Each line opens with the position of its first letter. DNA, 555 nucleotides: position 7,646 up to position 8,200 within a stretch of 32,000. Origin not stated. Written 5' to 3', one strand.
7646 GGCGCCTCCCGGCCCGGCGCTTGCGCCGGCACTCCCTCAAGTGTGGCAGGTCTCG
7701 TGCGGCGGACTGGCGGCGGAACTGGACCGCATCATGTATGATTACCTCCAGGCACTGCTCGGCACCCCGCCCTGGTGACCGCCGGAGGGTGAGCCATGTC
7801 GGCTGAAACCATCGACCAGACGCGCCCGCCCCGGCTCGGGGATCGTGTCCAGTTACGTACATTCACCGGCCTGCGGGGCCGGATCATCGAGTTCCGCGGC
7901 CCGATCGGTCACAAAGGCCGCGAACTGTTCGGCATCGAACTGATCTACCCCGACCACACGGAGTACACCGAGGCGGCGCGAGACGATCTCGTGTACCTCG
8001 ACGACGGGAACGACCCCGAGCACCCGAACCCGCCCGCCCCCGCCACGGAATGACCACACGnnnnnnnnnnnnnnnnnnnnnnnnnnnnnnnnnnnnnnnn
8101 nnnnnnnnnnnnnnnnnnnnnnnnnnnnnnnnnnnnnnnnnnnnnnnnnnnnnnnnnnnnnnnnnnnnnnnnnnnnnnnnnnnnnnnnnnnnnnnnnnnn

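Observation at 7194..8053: HEPN-like (R-x4-H) protein plus orphan 85-aa ORF beside an IS1 relic: candidate toxin/immunity or abortive-infection pair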

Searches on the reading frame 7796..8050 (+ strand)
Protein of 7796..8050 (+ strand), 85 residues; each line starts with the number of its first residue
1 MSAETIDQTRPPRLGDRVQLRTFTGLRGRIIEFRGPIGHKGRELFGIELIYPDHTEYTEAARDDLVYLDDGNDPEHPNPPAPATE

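Call 3: search_protein_families(library=pfam, proteins=[window:7796-8050:+], max_evalue=10)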
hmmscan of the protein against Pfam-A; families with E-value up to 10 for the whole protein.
window:7796-8050:+ (85 aa): 0 families

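Call 4: search_protein_families(library=padloc, proteins=[window:7796-8050:+], max_evalue=10)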
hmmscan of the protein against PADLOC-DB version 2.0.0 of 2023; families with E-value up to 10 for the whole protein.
window:7796-8050:+ (85 aa): 0 families

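Call 5: search_protein_families(library=ncbifam, proteins=[window:7796-8050:+], max_evalue=10)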
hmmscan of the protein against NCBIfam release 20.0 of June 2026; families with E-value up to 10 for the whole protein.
window:7796-8050:+ (85 aa): 0 families

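Call 7: find_homologous_proteins(query=window:7796-8050:+, max_evalue=0.01)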
Query window:7796-8050:+ (85 aa): 12 proteins with E <= 0.01 among 13 candidates.
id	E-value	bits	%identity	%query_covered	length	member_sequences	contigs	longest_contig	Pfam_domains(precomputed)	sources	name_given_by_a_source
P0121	2.0e-51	190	100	100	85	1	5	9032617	-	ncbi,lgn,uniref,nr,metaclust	ncbi:hypothetical protein GobsT_36000 [Gemmata obscuriglobus]|uniref:DUF4926 domain-containing prote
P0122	2.2e-40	154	80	100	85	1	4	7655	-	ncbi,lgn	ncbi:MAG TPA: hypothetical protein VGE74_28495 [Gemmata sp.]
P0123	9.5e-34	133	70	98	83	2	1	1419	-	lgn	-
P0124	1.1e-33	133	73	95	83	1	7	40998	-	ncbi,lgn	-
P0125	2.5e-33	132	70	95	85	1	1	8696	-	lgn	-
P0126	6.3e-33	131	72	95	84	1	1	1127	-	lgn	-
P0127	3.4e-32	128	69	95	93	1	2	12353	-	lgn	-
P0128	1.4e-31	126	67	100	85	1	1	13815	-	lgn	-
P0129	1.9e-31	126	70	95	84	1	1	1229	-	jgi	jgi:hypothetical protein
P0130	1.8e-30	123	72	95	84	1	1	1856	-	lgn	-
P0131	8.1e-30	121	68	95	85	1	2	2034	-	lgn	-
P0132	2.2e-29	119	66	100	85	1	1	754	-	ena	-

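Call 25: find_homologous_proteins(query=A3, max_evalue=0.001)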
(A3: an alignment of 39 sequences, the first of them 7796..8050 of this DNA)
Query A3 (39 sequences) (85 aa, profile of the alignment): 1455 proteins with E <= 0.001 among 6254 candidates; the best 120 are listed.
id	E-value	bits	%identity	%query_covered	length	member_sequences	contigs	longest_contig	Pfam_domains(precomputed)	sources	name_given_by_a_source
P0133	1.8e-57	208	36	69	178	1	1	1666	-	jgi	jgi:hypothetical protein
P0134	4.9e-57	207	38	66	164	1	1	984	-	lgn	-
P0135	2.5e-56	205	42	51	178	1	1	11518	-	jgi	jgi:hypothetical protein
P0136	3.4e-54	198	41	78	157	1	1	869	-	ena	-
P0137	7.3e-54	197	40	65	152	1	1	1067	-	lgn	-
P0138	9.0e-54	197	29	78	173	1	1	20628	-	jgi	jgi:hypothetical protein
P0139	1.5e-52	193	37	62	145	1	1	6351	-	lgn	-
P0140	1.9e-52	192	34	81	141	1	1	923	PF14452.13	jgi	jgi:hypothetical protein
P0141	9.6e-48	177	28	91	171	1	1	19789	-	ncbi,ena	-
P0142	2.4e-47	176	27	73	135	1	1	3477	-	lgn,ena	-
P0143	6.1e-47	175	28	62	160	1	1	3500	-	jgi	jgi:hypothetical protein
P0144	1.3e-46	174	32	62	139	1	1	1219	-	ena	-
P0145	2.7e-46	173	33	74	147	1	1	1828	-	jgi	jgi:hypothetical protein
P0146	2.9e-46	173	36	65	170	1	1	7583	PF06442.18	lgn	-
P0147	5.3e-46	172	34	73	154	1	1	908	-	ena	-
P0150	8.2e-43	162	34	66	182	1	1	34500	-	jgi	jgi:hypothetical protein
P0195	6.1e-27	111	31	94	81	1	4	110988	-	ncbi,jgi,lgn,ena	jgi:hypothetical protein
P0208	1.1e-26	110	34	69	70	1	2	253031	-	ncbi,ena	-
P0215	1.7e-26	109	40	62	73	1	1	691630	-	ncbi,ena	-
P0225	2.3e-26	109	40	61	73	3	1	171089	-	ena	-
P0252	4.6e-26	108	39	67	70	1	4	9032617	-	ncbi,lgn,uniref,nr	ncbi:hypothetical protein GobsT_31390 [Gemmata obscuriglobus]|uniref:50S ribosomal protein L24 n=1 T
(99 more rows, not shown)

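Call 28: find_encoding_contigs(protein=P0252, flank=5000, max_places=3)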
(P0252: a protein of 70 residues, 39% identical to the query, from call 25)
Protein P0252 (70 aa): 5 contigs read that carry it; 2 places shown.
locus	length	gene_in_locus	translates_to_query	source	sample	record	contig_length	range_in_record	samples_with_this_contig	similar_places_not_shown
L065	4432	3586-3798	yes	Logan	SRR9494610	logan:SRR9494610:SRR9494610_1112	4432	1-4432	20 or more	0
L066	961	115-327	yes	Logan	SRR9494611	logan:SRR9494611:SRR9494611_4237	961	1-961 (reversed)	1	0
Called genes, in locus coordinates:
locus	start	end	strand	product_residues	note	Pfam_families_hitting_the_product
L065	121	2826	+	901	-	PF04471:Mrr_cat, PF13191:AAA_16 (weak), PF20703:nSTAND1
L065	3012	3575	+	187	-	PF18735:HEPN_RiboL-PSP (faint)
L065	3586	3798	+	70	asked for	-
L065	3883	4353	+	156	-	-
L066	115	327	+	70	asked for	-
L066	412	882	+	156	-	-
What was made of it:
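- The second G. obscuriglobus pair follows an Mrr_cat-nSTAND1 gene (call 28).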

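Call 40: search_solved_structures(query=A4, max_evalue=10)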
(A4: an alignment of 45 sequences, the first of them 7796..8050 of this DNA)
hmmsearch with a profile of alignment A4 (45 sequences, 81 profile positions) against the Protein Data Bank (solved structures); distinct sequences matched with E-value up to 10: 6.
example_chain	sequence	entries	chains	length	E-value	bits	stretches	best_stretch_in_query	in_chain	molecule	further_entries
5tcu_S8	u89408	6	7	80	0.39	13.4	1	4-32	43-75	30S ribosomal protein S17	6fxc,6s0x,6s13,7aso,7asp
5t7v_S8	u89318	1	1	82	0.41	13.3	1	4-32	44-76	30S ribosomal protein S17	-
5nd8_q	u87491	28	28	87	0.43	13.3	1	4-32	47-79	30S ribosomal protein S17 | Small ribosomal subunit protein uS17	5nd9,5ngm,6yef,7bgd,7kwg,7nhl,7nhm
5li0_q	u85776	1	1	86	0.43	13.2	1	4-32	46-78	30S ribosomal protein S17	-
7dbo_A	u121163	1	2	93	1.1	12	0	11-31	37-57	VCP-like ATPase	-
1cz4_A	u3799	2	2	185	2.1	11.1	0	11-31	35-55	VCP-LIKE ATPASE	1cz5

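Call 45: search_protein_families(library=ncbifam, proteins=[L065:121-2823:+], max_evalue=0.01)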
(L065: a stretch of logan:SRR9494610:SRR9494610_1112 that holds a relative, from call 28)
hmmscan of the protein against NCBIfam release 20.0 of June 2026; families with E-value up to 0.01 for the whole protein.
L065:121-2823:+ (901 aa): 1 family
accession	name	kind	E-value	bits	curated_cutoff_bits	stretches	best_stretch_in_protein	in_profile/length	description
NF000868.0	PRK00080.1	equivalog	0.00012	21.1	282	1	244-295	17-68/330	Holliday junction branch migration DNA helicase RuvB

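Call 46: predict_structure(alignment_id=A4)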
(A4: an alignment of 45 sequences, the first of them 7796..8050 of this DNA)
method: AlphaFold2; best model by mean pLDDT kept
length: 85 residues; sequences in the alignment: 45
mean_pLDDT: 75.8   pTM: 0.63
mean pLDDT of the five models: 75.8, 75.0, 73.0, 71.9, 71.3
residues with pLDDT >= 90: 6; 70-90: 57; 50-70: 11; < 50: 11
segments of 3 or more residues with pLDDT < 50: 77-81, 83-85
pLDDT, mean of each block of 10 residues (from residue 1): 70 85 83 75 86 88 84 51 43
secondary structure, 60 per line:
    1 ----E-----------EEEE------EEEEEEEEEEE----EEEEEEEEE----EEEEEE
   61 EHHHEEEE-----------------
elements in order: E17-20 E27-37 E42-50 E55-61 E65-68
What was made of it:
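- On HEPN-MNT (HepT-MntA): The model has five beta-strands (call 46).
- The model is a confident beta-barrel core (call 46).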

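Call 49: fold_search(model_id=the predicted structure, library=pdb)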
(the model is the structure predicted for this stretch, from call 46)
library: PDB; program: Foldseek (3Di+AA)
matches with E <= 10: 604; with E <= 0.001: 0
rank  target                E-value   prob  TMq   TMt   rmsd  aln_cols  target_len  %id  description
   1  2eko_MODEL_1_A        3.4e-02  1.00  0.56  0.55   9.1        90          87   14  Solution structure of RUH-073, a Pseudo Chromo Domain from Human cDNA (released 2007-09-25)
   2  1bkb                  1.1e-01  0.94  0.45  0.32   4.0        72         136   17  INITIATION FACTOR 5A FROM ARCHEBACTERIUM PYROBACULUM AEROPHILUM (released 1998-11-04)
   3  3hks_B                1.1e-01  0.93  0.41  0.28   3.7        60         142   10  Crystal structure of eukaryotic translation initiation factor eIF-5A2 from Arabidopsis thaliana (released 2009-09-29)
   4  8put_F                1.2e-01  0.92  0.44  0.32   4.4        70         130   14  IF5A in complex with Deoxyhypusine synthase (released 2024-07-03)
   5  3hks_A                1.3e-01  0.91  0.40  0.27   3.8        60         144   10  Crystal structure of eukaryotic translation initiation factor eIF-5A2 from Arabidopsis thaliana (released 2009-09-29)
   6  7oyd_t                1.4e-01  0.91  0.40  0.30   3.7        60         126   13  Cryo-EM structure of a rabbit 80S ribosome with zebrafish Dap1b (released 2022-07-20)
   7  3mea_A                1.5e-01  0.99  0.52  0.29   4.0        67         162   15  Crystal structure of the SGF29 in complex with H3K4me3 (released 2010-04-28)
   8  7uve_A                1.6e-01  0.99  0.55  0.23   5.0        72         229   14  Drosophila melanogaster setdb1-tuor domain with peptide H3K9me2K14ac (released 2022-08-10)
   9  7uw8                  1.8e-01  0.99  0.54  0.23   4.3        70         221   14  Drosophila melanogaster setdb1-tuor domain (released 2022-08-10)
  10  5hy6                  1.9e-01  0.91  0.47  0.32   3.9        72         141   17  Spodoptera frugiperda eukaryotic translation initiation factor EIF5A (released 2016-02-10)
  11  3mew                  2.0e-01  0.99  0.50  0.29   3.4        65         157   15  Crystal structure of Novel Tudor domain-containing protein SGF29 (released 2010-04-28)
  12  8k2d_CE               2.0e-01  0.85  0.45  0.30   4.1        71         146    8  Cryo-EM structure of the yeast 80S ribosome with tigecycline, eEF2, Stm1 and eIF5A (released 2024-07-10)
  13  6zqd_DE               2.3e-01  0.96  0.44  0.17   3.6        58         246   19  Cryo-EM structure of the 90S pre-ribosome from Saccharomyces cerevisiae, state Post-A1 (released 2020-09-23)
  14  9rvu_HI               2.3e-01  0.77  0.42  0.30   4.0        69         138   10  in situ S. pombe hibernating ribosome after 7 days of glucose depletion (released 2026-04-01)
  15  5vy1_A                2.5e-01  0.97  0.52  0.24   3.4        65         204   17  Crystal structure of the extended Tudor domain from BmPAPI (released 2017-06-14)
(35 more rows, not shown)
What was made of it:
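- On Type II-like toxin-antitoxin module: The fold is an SH3-like barrel (calls 46, 49).
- The top structural classes are nucleic-acid- or ribosome-associated barrels: the eIF5A N-domain, EF-P domain I, the RfaH KOW domain, ribosomal proteins and Tudor/chromo domains (call 49).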

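Call 52: find_encoding_contigs(protein=P0215, flank=6000, max_places=2)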
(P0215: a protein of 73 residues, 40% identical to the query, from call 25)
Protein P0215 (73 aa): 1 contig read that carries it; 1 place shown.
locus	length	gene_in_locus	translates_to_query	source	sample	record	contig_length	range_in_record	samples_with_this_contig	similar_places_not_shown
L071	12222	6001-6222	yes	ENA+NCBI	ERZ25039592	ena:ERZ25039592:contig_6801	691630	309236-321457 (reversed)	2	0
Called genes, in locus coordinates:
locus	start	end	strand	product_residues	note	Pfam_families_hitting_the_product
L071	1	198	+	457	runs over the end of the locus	PF00344:SecY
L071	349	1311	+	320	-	PF00557:Peptidase_M24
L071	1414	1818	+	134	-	PF06296:RelE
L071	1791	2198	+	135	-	PF01381:HTH_3 (weak)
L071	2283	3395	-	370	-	-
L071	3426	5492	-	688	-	PF00176:SNF2-rel_dom, PF00270:DEAD, PF04851:ResIII, PF00271:Helicase_C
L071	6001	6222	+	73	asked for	-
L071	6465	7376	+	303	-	-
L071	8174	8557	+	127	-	PF00416:Ribosomal_S13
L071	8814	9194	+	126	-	PF00411:Ribosomal_S11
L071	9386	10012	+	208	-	PF00163:Ribosomal_S4, PF01479:S4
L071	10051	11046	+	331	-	PF01193:RNA_pol_L, PF01000:RNA_pol_A_bac, PF03118:RNA_pol_A_CTD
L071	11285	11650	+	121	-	PF01196:Ribosomal_L17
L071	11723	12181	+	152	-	PF11969:DcpS_C, PF01230:HIT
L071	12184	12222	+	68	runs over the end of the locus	PF21748:UPF0150 (weak)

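Call 53: find_encoding_contigs(protein=P0208, flank=6000, max_places=2)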
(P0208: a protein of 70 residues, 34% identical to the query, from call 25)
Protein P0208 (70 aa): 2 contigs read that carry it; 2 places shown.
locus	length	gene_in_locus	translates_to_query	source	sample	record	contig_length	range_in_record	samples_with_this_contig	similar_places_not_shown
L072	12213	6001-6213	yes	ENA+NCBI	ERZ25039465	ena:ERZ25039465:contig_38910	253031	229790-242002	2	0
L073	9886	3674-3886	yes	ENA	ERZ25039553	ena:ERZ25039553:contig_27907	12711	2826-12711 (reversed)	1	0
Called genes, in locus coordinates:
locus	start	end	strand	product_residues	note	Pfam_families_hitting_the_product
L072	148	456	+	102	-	-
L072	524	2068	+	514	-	-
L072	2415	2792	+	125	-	PF09907:HigB_toxin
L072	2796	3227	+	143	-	PF01381:HTH_3, PF13443:HTH_26 (weak), PF13560:HTH_31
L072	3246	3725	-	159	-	-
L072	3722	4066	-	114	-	PF00355:Rieske, PF13806:Rieske_2, PF22543:Rieske_4 (weak)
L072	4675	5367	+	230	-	PF07596:SBP_bac_10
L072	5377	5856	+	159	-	-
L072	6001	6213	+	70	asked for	-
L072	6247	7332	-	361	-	-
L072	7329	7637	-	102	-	-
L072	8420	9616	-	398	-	PF00183:HSP90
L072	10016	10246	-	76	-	-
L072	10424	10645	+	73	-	-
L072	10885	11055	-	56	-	PF06071:YchF-GTPase_C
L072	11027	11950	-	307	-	PF01926:MMR_HSR1 (weak), PF06071:YchF-GTPase_C (weak)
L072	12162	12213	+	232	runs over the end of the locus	PF00583:Acetyltransf_1 (faint)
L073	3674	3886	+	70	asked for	-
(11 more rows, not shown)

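Call 56: search_protein_representatives(alignment_id=A4)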
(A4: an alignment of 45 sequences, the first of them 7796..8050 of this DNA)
Query: 45 sequences, 81 profile positions. Proteins with E-value up to 0.001 (for the whole library): 736; up to 1e-10: 222; up to 1e-30: 3. The best 150 are listed.
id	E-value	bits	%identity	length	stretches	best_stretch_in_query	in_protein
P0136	1.8e-57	206.8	-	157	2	5-78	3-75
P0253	2.0e-42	158.6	-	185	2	4-74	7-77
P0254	3.8e-39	148.1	-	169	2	2-76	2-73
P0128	2.0e-28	113.7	-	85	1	1-80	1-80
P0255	2.3e-27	110.3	-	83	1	5-71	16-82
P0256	1.7e-26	107.5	-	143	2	6-78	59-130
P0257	2.3e-26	107.1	-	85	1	4-74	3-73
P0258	3.8e-26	106.4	-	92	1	8-76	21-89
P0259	6.9e-26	105.6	-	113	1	6-72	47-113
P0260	1.1e-25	105.0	-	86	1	7-70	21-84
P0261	3.1e-25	103.5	-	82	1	5-75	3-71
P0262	3.2e-25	103.4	-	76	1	7-74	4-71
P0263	1.0e-24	101.8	-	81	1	9-71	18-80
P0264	1.9e-24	101.0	-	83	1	5-72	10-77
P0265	2.2e-24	100.8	-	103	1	1-73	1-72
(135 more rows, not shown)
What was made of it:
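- The family has at least 736 clusters (call 56).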

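Call 57: find_encoding_contigs(protein=P0225, flank=5000, max_places=2)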
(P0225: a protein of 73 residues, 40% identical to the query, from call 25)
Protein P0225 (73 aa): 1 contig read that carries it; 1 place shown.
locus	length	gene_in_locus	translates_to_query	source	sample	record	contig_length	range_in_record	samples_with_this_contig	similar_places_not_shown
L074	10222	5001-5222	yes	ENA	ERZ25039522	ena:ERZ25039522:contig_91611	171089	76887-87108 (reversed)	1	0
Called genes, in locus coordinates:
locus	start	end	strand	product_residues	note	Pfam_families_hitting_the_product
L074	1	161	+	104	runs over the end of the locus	PF07587:PSD1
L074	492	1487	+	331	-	PF07394:DUF1501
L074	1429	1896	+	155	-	PF07394:DUF1501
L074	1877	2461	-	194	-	PF13620:CarboxypepD_reg (faint)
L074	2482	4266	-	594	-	PF04542:Sigma70_r2, PF04545:Sigma70_r4 (weak), PF08281:Sigma70_r4_2, PF13384:HTH_23 (weak), PF13620:CarboxypepD_reg (faint)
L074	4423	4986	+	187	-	PF18735:HEPN_RiboL-PSP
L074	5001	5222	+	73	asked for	-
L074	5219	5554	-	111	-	-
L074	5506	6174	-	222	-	-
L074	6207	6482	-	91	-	-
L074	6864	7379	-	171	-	-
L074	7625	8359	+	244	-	-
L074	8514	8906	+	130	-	PF00675:Peptidase_M16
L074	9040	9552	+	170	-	PF05193:Peptidase_M16_C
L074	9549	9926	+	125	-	-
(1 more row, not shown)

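Call 58: find_encoding_contigs(protein=P0195, flank=5000, max_places=2)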
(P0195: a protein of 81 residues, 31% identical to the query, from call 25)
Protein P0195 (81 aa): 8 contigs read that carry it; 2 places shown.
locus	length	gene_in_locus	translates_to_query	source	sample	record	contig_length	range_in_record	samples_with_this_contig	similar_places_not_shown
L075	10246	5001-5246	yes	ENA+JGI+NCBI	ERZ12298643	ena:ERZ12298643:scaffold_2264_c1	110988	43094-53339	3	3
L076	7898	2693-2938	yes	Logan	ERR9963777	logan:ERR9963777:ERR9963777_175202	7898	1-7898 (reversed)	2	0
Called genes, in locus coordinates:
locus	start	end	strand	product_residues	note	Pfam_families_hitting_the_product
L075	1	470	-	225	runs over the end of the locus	PF00702:Hydrolase, PF12710:HAD, PF13419:HAD_2, PF13242:Hydrolase_like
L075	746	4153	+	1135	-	PF00069:Pkinase, PF07714:PK_Tyr_Ser-Thr, PF00400:WD40, PF23381:Beta-prop_IFT122_1st, PF23409:Beta-prop_EML, PF24105:Beta-prop_CAF1B_HIR1, PF24814:WD40_Prp19, PF24817:WD40_WDHD1_1st, +78 more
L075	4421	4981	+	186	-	PF18735:HEPN_RiboL-PSP (weak)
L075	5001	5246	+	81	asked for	-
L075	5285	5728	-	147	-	-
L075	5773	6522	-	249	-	PF07638:Sigma70_ECF (faint), PF04542:Sigma70_r2, PF08281:Sigma70_r4_2, PF04545:Sigma70_r4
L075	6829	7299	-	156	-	PF01402:RHH_1, PF08753:NikR_C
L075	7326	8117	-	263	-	PF23023:Anti-Pycsar_Apyc1, PF00753:Lactamase_B, PF12706:Lactamase_B_2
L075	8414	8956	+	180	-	PF00072:Response_reg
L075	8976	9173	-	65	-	-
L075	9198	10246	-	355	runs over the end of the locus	PF07963:N_methyl (weak), PF07596:SBP_bac_10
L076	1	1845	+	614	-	?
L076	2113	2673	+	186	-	PF18735:HEPN_RiboL-PSP (weak)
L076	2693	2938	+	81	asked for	-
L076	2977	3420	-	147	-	-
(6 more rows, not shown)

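Call 59: find_encoding_contigs(protein=P0150, flank=5000, max_places=2)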
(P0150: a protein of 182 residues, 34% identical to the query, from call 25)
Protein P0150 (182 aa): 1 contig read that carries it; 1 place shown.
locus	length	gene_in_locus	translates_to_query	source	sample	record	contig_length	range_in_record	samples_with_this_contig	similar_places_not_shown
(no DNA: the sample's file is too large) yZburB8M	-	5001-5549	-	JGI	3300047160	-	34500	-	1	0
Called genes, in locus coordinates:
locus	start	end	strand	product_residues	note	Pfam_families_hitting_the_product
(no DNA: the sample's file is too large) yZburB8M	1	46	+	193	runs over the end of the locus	PF01568:Molydop_binding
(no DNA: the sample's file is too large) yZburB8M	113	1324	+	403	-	-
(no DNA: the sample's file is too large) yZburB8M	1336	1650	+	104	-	-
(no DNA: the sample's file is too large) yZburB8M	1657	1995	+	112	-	-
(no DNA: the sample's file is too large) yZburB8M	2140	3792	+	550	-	PF00884:Sulfatase, PF01663:Phosphodiest (faint), PF16347:SGSH_C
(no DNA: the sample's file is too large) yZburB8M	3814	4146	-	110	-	PF03061:4HBT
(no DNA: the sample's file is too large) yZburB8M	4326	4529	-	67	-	-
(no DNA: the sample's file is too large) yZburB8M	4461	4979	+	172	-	PF18735:HEPN_RiboL-PSP (faint)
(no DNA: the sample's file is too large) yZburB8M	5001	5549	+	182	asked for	-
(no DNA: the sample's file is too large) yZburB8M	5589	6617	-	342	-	PF01717:Meth_synt_2, PF08267:Meth_synt_1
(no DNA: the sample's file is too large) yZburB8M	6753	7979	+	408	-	PF00155:Aminotran_1_2, PF00266:Aminotran_5, PF01041:DegT_DnrJ_EryC1, PF01053:Cys_Met_Meta_PP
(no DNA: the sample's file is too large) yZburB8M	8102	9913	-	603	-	PF01435:Peptidase_M48, PF24096:DUF7379 (weak)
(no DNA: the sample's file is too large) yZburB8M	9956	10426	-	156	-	PF13527:Acetyltransf_9 (faint), PF00583:Acetyltransf_1, PF13673:Acetyltransf_10 (weak), PF13508:Acetyltransf_7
